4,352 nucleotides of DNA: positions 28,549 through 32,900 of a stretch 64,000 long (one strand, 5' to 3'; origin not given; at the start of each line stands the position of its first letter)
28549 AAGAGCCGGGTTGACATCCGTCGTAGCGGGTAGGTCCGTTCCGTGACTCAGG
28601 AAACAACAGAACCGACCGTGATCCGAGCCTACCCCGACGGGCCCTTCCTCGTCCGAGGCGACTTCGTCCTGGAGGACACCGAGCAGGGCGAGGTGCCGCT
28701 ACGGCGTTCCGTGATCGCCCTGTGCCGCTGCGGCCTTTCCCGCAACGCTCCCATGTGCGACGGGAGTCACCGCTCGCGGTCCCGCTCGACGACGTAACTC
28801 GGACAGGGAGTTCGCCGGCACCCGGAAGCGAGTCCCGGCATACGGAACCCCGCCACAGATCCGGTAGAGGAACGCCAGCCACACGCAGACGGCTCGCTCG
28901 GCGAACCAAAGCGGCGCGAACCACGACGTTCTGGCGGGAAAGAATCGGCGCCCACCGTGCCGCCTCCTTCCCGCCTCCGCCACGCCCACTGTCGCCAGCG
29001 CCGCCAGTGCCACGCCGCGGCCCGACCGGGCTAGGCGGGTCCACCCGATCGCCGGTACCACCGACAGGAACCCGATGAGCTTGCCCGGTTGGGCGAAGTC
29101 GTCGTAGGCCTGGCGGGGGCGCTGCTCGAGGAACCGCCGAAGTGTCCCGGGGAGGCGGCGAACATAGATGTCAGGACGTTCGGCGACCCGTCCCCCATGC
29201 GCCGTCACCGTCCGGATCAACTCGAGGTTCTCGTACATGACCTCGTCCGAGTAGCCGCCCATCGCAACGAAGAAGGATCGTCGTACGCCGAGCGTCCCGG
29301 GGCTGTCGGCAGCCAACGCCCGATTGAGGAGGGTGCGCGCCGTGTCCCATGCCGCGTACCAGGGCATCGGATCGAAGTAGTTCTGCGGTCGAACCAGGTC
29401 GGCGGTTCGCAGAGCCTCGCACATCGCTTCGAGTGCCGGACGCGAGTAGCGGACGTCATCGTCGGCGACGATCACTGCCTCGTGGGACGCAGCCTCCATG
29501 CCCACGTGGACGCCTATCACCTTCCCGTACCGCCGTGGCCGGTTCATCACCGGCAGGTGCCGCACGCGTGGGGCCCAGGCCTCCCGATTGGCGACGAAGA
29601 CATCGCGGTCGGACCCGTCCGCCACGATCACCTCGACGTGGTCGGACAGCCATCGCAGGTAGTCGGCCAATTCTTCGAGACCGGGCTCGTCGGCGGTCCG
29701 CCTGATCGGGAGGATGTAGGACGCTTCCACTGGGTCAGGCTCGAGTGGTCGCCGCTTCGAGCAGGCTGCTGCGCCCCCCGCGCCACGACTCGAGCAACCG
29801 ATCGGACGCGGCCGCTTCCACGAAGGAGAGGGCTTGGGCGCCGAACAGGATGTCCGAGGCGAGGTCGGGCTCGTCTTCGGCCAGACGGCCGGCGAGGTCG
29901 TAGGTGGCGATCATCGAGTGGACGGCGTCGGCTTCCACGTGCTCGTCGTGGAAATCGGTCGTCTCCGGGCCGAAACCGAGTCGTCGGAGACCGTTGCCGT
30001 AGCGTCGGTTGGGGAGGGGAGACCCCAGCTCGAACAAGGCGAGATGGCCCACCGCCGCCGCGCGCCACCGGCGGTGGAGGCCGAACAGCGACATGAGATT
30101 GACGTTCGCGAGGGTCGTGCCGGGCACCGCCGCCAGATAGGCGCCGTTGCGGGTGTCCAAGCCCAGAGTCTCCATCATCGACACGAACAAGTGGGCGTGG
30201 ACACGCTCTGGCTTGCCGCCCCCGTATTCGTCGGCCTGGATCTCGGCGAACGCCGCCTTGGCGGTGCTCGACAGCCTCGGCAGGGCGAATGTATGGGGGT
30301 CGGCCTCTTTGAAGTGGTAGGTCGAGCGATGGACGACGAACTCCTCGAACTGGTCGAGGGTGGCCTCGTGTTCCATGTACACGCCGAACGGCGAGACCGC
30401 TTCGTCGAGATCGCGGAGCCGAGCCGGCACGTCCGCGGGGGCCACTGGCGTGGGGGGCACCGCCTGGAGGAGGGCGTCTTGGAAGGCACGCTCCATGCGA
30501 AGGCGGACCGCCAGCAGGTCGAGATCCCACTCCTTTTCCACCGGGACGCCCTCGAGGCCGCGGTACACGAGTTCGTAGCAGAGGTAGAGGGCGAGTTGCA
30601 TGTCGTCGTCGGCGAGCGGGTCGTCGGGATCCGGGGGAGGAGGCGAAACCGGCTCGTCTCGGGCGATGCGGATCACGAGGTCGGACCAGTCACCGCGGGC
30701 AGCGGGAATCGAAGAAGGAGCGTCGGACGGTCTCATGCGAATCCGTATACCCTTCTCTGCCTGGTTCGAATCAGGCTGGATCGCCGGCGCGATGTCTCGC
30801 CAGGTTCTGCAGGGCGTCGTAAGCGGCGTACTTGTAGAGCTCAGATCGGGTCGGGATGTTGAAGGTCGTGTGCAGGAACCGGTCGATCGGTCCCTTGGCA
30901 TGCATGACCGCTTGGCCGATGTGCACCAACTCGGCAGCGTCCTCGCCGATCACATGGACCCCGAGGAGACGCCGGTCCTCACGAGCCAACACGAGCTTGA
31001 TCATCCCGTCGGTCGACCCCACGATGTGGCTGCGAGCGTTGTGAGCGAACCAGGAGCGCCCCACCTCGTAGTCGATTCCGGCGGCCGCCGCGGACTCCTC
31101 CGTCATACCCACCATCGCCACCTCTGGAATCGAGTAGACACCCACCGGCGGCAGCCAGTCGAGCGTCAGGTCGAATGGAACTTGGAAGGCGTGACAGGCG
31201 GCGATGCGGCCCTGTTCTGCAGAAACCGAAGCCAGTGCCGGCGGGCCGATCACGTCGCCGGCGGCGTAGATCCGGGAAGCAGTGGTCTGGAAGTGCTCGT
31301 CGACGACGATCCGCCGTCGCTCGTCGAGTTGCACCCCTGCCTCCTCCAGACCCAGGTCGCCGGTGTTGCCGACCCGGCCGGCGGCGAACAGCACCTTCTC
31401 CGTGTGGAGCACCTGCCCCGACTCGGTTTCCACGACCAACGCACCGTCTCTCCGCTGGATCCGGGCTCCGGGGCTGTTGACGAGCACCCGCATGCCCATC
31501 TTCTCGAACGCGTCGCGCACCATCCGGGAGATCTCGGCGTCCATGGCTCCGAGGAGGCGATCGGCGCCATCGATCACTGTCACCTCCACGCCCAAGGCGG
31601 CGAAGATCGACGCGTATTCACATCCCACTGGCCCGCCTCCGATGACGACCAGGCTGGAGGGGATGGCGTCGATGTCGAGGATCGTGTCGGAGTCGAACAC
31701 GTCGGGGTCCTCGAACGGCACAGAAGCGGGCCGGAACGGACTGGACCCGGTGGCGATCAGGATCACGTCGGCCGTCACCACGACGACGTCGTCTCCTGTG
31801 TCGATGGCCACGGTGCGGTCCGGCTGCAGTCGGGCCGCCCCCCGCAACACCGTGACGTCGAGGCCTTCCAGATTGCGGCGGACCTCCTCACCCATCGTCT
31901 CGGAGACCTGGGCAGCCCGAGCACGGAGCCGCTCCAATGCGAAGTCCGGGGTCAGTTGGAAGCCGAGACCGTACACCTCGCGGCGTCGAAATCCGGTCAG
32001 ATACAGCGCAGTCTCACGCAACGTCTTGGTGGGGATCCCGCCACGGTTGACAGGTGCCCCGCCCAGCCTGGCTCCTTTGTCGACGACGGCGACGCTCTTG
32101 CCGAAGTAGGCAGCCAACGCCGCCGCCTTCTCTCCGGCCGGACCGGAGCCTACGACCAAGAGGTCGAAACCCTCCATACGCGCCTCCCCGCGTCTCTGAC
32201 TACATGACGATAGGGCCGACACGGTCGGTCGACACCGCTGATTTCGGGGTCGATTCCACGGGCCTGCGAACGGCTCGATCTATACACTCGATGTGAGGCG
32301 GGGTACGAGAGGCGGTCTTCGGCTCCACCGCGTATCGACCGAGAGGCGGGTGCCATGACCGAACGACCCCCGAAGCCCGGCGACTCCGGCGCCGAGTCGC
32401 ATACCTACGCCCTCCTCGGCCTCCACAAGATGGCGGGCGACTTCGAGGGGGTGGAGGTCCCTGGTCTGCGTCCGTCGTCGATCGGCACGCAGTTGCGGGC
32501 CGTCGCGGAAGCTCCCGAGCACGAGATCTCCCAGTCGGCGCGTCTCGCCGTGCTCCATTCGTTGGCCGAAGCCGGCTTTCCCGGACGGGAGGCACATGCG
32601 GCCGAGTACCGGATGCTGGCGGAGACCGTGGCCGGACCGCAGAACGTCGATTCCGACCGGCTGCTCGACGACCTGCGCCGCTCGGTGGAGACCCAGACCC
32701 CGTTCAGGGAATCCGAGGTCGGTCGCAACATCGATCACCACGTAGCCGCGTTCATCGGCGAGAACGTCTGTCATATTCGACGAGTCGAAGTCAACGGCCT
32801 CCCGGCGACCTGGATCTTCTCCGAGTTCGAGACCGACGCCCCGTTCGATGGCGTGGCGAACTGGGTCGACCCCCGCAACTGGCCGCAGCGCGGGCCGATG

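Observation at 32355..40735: Five-gene operon linking a cyclase-STAND-TPR signalling protein to a PDS-like flavoenzyme and a polyprenyl synthase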

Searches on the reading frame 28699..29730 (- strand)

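Call 10: search_protein_families(library=pfam, proteins=[window:28699-29730:-], max_evalue=0.001)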
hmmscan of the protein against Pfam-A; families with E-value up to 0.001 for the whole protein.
window:28699-29730:- (343 aa): 2 families
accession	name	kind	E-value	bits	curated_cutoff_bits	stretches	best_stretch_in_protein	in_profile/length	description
PF00535.33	Glycos_transf_2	-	3.2e-09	37.4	23.3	1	28-126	24-124/168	Glycosyl transferase family 2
PF13506.12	Glyco_transf_21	-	3.3e-05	23.9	21.7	1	70-113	18-63/174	Glycosyl transferase family 21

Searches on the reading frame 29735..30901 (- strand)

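Call 10: search_protein_families(library=pfam, proteins=[window:29735-30901:-], max_evalue=0.001)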
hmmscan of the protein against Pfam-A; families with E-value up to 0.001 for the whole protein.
window:29735-30901:- (388 aa): 1 family
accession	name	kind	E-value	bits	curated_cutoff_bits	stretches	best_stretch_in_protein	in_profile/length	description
PF14518.11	Haem_oxygenas_2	-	3.1e-52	177.4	28.9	1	187-357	2-171/177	Iron-containing redox enzyme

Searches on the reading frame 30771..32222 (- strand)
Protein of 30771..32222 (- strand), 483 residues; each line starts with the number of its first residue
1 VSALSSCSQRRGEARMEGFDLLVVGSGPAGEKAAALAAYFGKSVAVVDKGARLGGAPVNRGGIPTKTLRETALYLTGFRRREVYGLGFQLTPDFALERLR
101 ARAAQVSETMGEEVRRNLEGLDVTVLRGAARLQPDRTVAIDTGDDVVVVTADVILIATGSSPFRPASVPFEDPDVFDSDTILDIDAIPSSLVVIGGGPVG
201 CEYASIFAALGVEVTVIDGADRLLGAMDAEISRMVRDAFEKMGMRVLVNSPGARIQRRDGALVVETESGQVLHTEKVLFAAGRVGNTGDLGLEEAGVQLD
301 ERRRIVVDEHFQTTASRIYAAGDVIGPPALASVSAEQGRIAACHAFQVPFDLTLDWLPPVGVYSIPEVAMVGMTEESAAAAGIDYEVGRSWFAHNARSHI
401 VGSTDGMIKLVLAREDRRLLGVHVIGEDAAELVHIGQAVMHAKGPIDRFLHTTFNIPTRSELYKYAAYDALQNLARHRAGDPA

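Call 10: search_protein_families(library=pfam, proteins=[window:30771-32222:-], max_evalue=0.001)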
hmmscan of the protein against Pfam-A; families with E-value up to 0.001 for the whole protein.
window:30771-32222:- (483 aa): 15 families
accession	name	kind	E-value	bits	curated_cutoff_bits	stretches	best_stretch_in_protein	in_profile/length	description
PF07992.20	Pyr_redox_2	-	1.6e-56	192.4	26.1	1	19-338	1-291/291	Pyridine nucleotide-disulphide oxidoreductase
PF02852.28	Pyr_redox_dim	-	1.9e-27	96.1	25.3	1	359-466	2-109/110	Pyridine nucleotide-disulphide oxidoreductase, dimerisation domain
PF00070.33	Pyr_redox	-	2.3e-21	76.5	22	1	191-262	2-73/82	Pyridine nucleotide-disulphide oxidoreductase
PF13738.12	Pyr_redox_3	-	4.2e-13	49.6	30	1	22-322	1-305/305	Pyridine nucleotide-disulphide oxidoreductase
PF13450.12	NAD_binding_8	-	1.2e-07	32.3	21.9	0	23-55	1-33/68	NAD(P)-binding Rossmann-like domain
PF03486.20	HI0933_like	-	1.8e-07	31.3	50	0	20-54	2-36/244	HI0933-like protein Rossmann domain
PF12831.13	FAD_oxidored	-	2e-06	27.8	27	1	20-72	1-53/416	FAD dependent oxidoreductase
PF01494.25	FAD_binding_3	-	9.7e-06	25.5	22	0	192-220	5-33/349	FAD binding domain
PF00890.30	FAD_binding_2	-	1.1e-05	25.3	20.4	1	20-62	1-43/414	FAD binding domain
PF01262.27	AlaDh_PNT_C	-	1.2e-05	25.3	23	0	188-229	28-69/214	Alanine dehydrogenase/PNT, C-terminal domain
PF02737.24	3HCDH_N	-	3e-05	24.5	22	0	192-242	3-53/180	3-hydroxyacyl-CoA dehydrogenase, NAD binding domain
PF13478.12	XdhC_C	-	6.7e-05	23.8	29.7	0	191-223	1-33/125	XdhC Rossmann domain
PF01266.30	DAO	-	0.00041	20.4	27.9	0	20-72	1-55/353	FAD dependent oxidoreductase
PF13241.12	NAD_binding_7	-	0.0006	20.8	22.1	0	190-220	9-39/104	Putative NAD(P)-binding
PF03721.20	UDPG_MGDP_dh_N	-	0.00078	19.5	27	0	191-237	3-49/187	UDP-glucose/GDP-mannose dehydrogenase family, NAD binding domain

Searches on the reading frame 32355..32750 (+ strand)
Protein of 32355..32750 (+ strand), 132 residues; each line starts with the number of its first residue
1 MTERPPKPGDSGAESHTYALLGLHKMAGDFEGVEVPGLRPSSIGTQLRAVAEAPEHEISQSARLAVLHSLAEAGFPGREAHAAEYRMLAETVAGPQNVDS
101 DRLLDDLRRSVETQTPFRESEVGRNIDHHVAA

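Call 80: search_protein_families(library=pfam, proteins=[window:32355-32750:+], max_evalue=10)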
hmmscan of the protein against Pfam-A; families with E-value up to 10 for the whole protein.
window:32355-32750:+ (132 aa): 0 families
